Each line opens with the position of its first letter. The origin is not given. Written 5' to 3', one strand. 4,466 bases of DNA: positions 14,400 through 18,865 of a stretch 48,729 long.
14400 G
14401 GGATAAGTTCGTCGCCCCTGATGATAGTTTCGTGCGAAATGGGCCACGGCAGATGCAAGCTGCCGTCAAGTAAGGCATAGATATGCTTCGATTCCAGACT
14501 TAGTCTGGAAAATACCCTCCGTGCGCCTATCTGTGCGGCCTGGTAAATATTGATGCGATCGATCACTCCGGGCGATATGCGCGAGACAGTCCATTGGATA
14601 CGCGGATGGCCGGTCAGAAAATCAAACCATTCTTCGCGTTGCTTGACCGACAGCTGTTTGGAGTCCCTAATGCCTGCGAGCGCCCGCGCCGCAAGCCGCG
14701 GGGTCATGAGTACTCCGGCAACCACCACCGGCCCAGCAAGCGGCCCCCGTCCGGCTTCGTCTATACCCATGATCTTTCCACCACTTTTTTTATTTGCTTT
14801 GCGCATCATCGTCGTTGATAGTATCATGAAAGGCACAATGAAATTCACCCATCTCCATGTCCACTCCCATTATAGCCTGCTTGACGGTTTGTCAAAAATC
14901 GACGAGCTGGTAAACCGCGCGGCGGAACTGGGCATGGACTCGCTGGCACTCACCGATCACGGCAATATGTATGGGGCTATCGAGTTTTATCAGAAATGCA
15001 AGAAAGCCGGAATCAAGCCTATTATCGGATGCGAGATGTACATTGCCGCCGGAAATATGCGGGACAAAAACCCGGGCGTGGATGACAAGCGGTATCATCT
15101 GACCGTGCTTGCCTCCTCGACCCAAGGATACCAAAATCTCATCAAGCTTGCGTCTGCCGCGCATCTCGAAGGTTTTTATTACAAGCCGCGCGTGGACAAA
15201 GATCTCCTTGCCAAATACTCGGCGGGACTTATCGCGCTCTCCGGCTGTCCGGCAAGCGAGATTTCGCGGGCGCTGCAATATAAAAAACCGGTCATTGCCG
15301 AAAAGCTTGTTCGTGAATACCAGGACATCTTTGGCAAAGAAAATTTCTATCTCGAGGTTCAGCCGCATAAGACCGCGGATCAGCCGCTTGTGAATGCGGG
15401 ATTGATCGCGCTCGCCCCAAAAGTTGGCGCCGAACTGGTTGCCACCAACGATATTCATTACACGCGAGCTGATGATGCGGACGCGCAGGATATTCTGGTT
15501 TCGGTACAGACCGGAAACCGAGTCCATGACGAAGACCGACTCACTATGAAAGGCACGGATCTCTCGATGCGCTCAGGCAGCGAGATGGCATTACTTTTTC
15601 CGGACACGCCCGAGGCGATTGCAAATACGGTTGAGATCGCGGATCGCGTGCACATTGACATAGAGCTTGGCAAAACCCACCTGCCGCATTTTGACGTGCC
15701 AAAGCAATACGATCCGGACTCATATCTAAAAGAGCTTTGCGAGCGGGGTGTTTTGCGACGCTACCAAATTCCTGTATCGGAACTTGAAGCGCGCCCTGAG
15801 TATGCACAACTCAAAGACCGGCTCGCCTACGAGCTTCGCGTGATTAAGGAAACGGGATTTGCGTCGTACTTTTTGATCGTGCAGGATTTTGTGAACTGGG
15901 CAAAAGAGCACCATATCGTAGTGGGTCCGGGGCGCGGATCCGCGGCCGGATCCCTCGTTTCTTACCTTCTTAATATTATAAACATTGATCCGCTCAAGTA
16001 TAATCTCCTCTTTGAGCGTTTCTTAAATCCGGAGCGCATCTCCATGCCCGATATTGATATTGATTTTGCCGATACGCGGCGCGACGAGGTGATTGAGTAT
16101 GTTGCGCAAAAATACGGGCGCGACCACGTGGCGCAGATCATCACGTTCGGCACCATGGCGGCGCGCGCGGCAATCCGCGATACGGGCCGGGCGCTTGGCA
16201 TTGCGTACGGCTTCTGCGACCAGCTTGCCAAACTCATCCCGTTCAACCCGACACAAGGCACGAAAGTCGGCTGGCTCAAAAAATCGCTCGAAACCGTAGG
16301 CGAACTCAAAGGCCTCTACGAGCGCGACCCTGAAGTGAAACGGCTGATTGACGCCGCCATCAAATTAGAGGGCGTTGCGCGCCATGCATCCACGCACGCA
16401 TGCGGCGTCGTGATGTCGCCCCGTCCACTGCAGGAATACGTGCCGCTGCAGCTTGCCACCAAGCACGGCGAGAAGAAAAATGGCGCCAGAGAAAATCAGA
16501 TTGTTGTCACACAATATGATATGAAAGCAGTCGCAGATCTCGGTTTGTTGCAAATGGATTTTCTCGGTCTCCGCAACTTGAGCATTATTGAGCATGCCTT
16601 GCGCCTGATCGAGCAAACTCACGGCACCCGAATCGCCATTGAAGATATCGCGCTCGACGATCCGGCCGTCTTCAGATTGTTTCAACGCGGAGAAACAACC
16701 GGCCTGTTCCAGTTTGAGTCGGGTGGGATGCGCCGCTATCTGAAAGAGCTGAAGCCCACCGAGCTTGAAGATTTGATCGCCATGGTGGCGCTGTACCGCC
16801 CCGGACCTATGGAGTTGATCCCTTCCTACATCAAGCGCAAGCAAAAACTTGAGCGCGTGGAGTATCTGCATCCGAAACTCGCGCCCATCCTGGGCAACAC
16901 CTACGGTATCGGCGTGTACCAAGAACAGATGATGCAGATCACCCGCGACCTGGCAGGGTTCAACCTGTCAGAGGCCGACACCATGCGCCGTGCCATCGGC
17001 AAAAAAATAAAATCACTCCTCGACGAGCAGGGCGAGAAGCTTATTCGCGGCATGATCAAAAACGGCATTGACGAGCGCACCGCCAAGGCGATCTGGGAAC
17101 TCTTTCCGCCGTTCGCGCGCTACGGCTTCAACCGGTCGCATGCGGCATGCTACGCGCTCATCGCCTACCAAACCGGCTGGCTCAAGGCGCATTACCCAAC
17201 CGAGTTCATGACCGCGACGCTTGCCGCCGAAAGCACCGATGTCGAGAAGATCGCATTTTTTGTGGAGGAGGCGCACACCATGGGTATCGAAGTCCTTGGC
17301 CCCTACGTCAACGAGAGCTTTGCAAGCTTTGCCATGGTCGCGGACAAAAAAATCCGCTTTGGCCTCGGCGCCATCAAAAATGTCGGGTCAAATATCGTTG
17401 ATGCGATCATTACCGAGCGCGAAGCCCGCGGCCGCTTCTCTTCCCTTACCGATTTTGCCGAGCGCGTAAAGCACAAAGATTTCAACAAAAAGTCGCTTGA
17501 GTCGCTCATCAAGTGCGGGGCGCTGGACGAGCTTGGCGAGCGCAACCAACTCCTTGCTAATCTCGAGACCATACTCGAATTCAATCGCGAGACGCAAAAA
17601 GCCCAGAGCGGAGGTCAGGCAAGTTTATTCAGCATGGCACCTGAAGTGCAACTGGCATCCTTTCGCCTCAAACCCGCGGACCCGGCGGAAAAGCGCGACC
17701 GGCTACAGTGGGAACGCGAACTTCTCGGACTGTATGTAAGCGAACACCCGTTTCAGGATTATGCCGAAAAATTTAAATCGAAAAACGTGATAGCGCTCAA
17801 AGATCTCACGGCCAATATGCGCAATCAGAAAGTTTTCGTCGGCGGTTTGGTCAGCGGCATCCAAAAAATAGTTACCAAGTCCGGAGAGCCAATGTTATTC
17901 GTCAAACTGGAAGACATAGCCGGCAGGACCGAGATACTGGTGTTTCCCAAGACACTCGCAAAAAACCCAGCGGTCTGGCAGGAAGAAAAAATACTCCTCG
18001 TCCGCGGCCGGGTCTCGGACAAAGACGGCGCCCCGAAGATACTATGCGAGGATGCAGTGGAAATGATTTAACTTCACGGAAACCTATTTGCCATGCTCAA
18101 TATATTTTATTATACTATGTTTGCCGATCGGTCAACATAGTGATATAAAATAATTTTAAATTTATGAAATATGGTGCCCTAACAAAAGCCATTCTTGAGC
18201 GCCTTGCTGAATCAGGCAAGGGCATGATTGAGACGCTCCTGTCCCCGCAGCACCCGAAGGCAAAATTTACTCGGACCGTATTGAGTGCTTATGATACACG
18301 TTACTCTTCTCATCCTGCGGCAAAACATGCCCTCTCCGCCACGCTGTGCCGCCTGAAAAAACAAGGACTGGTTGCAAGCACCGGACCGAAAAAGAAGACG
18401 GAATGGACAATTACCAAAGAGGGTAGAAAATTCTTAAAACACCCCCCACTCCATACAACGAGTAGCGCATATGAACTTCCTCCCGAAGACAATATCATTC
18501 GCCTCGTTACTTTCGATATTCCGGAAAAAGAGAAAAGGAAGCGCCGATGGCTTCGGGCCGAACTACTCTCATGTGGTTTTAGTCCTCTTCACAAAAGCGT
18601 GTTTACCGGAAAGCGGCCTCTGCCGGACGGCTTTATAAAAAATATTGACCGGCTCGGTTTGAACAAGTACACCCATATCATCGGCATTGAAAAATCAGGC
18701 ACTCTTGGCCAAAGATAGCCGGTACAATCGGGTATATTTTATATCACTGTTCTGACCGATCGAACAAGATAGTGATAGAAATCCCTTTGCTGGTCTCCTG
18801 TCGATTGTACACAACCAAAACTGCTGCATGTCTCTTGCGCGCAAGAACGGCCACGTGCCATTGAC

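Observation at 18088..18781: PaaX-like (wHTH + Cas2-fold) gene bracketed by its own class of CGATCG palindromes, with a near-identical orphan copy 17 kb away at the rRNA promoter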

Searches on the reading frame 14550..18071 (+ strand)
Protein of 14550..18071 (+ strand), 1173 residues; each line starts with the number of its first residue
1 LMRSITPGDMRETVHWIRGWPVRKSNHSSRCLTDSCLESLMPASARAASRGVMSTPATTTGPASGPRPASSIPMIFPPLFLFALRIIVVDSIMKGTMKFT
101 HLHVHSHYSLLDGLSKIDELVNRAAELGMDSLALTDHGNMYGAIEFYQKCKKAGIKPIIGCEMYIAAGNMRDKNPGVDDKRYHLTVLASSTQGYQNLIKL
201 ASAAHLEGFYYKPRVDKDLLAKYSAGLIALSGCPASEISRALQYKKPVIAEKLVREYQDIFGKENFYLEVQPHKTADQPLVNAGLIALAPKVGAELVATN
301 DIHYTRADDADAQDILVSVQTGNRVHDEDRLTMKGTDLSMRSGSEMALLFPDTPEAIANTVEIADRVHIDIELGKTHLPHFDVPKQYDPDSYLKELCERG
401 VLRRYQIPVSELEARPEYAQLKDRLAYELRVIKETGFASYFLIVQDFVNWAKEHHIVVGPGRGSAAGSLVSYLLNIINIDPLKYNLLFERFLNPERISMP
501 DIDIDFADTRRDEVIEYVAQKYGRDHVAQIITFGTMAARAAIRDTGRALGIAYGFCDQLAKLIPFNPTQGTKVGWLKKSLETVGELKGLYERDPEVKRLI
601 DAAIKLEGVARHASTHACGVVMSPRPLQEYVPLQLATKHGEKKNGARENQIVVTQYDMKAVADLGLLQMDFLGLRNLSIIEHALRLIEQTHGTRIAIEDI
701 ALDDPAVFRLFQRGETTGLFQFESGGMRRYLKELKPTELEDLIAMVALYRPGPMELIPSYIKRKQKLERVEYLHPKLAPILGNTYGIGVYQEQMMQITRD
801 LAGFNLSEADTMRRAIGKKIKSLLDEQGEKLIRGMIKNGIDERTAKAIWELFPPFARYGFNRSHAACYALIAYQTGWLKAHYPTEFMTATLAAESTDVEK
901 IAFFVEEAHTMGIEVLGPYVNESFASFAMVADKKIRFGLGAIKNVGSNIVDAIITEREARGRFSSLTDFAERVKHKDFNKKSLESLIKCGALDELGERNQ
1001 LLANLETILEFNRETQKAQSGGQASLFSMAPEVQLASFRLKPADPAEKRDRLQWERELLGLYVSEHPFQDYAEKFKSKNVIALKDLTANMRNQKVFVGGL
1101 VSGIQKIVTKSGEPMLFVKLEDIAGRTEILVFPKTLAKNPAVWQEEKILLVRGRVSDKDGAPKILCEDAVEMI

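Call 54: search_protein_families(library=pfam, proteins=[window:14550-18071:+], max_evalue=0.00001)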
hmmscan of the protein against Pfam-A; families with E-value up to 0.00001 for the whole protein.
window:14550-18071:+ (1173 aa): 5 families
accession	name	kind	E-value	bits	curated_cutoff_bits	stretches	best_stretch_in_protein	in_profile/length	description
PF07733.18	DNA_pol3_alpha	-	2.1e-100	336.1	23.9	1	391-673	1-260/260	Bacterial DNA polymerase III alpha NTPase domain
PF02811.25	PHP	-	7.2e-62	209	26.4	1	101-273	1-164/164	PHP domain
PF17657.6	DNA_pol3_finger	-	7.1e-61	204.8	22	1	676-839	1-166/166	Bacterial DNA polymerase III alpha subunit finger domain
PF14579.12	HHH_6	-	4.2e-28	97.8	25.6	1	912-1000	1-89/90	Helix-hairpin-helix motif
PF01336.31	tRNA_anti-codon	-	1.1e-07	32.1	27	1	1096-1168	2-71/75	OB-fold nucleic acid binding domain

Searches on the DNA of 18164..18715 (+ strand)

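Call 50: search_rna_families(sources=[L003, L012, L016, L017, L032, L035, L039, L041, L045, L050, L085, L086], threshold=gathering)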
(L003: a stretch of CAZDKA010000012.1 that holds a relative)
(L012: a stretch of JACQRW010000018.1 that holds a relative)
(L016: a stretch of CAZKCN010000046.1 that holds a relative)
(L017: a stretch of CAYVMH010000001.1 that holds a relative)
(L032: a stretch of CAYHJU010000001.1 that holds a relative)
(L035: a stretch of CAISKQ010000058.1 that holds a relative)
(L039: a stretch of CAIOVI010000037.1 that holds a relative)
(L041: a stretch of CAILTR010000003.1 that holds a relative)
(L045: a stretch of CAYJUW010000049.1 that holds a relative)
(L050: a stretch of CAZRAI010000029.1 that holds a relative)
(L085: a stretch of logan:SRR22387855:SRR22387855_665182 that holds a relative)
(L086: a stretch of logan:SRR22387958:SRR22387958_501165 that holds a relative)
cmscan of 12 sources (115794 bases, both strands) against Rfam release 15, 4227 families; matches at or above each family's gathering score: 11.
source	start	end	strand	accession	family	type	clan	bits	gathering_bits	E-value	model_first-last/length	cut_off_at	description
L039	1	405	-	RF00023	tmRNA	Gene;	CL00001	123.8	47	1.1e-47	1-374/374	no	transfer-messenger RNA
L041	1169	1241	-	RF00005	tRNA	Gene; tRNA;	CL00001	70.9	29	3.2e-13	1-71/71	no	tRNA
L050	6689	6762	+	RF00005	tRNA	Gene; tRNA;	CL00001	68.8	29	1.2e-12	1-71/71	no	tRNA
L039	1388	1460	-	RF00005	tRNA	Gene; tRNA;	CL00001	68.3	29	1.7e-12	1-71/71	no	tRNA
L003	6932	7005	+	RF00005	tRNA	Gene; tRNA;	CL00001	67.7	29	2.4e-12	1-71/71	no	tRNA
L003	7305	7378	+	RF00005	tRNA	Gene; tRNA;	CL00001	66.2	29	6.4e-12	1-71/71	no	tRNA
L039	2483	2567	-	RF00005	tRNA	Gene; tRNA;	CL00001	61.4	29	1.3e-10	1-71/71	no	tRNA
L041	2461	2545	+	RF00005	tRNA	Gene; tRNA;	CL00001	61.4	29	1.3e-10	1-71/71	no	tRNA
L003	9814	9885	+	RF00005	tRNA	Gene; tRNA;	CL00001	59.3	29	4.8e-10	1-71/71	no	tRNA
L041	3641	3729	+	RF00005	tRNA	Gene; tRNA;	CL00001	51.1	29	8.9e-08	1-71/71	no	tRNA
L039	3060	3146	-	RF00005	tRNA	Gene; tRNA;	CL00001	50.6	29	1.2e-07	1-71/71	no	tRNA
